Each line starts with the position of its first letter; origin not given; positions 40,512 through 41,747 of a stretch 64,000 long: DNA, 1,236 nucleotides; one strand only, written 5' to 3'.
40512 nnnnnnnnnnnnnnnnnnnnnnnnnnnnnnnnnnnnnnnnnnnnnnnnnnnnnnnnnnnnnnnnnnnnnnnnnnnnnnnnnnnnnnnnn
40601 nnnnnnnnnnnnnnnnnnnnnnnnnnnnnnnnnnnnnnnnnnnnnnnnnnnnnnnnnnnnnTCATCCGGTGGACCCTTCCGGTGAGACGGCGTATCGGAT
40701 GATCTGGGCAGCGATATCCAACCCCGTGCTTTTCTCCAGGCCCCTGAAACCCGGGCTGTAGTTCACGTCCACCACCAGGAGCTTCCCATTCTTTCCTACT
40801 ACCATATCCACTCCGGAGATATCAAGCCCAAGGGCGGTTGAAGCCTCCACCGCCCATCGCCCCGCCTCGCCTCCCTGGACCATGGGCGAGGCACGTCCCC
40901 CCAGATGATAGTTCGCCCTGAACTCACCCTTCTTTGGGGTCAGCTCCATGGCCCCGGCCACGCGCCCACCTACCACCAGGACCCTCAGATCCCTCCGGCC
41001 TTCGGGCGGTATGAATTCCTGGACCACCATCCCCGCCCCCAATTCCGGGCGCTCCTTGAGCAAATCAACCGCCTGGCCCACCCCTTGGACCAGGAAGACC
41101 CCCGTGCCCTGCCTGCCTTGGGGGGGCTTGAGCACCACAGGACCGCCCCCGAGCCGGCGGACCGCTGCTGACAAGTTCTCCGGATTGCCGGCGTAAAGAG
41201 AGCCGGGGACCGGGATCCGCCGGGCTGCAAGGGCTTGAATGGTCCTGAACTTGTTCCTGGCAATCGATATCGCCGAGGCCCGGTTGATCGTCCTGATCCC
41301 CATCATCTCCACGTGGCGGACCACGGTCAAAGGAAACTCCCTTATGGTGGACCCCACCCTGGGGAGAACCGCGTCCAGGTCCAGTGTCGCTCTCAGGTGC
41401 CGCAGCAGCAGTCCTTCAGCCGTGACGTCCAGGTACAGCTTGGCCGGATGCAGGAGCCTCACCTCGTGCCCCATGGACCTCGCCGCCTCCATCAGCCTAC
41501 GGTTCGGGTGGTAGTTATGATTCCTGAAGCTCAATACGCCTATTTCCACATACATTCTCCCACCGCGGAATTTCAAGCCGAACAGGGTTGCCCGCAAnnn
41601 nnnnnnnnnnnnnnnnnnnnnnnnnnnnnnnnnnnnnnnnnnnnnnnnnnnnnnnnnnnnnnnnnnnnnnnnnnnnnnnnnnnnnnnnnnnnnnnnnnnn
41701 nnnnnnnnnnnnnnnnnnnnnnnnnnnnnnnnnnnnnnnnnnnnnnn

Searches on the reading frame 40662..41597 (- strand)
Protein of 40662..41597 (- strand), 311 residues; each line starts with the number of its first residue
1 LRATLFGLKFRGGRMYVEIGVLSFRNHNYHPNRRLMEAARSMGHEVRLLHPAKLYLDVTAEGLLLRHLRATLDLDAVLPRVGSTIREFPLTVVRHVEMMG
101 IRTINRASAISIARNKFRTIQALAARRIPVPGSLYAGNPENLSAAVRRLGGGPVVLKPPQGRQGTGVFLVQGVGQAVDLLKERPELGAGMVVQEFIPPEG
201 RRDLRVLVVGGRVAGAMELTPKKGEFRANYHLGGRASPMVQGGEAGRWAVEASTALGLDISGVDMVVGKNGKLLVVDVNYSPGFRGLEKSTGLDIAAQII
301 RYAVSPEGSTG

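Call 61: search_protein_families(library=pfam, proteins=[window:40662-41597:-], max_evalue=0.00001)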
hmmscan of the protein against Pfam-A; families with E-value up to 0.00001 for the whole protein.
window:40662-41597:- (311 aa): 4 families
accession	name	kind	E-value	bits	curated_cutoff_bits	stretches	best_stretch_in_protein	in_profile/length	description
PF08443.16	RimK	-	1.5e-40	139.2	21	1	113-302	1-187/188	RimK-like ATP-grasp domain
PF18030.7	Rimk_N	-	1.3e-17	64.3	26.4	1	18-110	2-94/94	RimK PreATP-grasp domain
PF02955.21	GSH-S_ATP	-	9.7e-12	45.1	23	1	140-266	22-152/175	Prokaryotic glutathione synthetase, ATP-grasp domain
PF02655.19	ATP-grasp_3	-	8.1e-07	29.7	23.2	1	113-279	1-154/160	ATP-grasp domain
